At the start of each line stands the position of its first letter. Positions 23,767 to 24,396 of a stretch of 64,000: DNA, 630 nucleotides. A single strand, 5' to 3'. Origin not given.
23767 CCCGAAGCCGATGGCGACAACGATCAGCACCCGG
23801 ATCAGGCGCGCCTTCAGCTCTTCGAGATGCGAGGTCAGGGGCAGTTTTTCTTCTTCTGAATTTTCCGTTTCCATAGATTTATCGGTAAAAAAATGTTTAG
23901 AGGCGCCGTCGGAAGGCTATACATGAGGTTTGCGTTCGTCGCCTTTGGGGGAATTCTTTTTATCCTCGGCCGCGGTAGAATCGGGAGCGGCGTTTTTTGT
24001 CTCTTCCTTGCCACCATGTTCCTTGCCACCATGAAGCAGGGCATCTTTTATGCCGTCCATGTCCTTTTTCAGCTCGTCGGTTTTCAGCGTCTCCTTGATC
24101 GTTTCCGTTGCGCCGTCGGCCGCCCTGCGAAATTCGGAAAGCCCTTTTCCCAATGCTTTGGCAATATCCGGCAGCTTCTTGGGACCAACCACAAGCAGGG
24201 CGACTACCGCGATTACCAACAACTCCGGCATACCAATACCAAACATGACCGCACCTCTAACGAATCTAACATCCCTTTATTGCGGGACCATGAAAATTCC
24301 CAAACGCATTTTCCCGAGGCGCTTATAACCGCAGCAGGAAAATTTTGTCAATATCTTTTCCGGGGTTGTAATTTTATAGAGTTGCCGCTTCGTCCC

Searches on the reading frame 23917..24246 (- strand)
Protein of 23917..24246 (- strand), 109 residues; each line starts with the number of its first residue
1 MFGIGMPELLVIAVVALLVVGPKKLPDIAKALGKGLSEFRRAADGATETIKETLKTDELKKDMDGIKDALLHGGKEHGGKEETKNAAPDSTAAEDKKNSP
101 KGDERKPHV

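Call 66: search_protein_families(library=ncbifam, proteins=[window:23917-24246:-], max_evalue=1e-8)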
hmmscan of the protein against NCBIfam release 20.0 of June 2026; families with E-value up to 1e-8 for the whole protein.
window:23917-24246:- (109 aa): 7 families
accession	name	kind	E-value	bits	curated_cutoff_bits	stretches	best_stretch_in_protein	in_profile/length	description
TIGR01410.1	tatB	equivalog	2.5e-18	66.3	56.5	1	2-70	1-69/80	Sec-independent protein translocase protein TatB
NF011429.0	PRK14857.1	equivalog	5.8e-18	65.1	77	1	1-75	3-64/91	TatA/E family twin arginine-targeting protein translocase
NF011430.0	PRK14861.1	subfamily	9e-17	60.3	62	1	2-56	3-57/61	twin arginine translocase protein A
TIGR01411.1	tatAE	subfamily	3.6e-15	55.3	53.9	1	3-47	1-45/47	twin-arginine translocase TatA/TatE family subunit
NF002377.0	PRK01371.1-4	equivalog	3.5e-14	53.2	96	1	1-64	1-62/119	sec-independent translocase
NF003400.0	PRK04654.1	equivalog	1.7e-09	37.9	211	1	1-70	1-70/214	sec-independent translocase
NF047941.1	TatB_Rickett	equivalog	2.3e-09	37.3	75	1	1-64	1-63/84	Sec-independent protein translocase subunit TatB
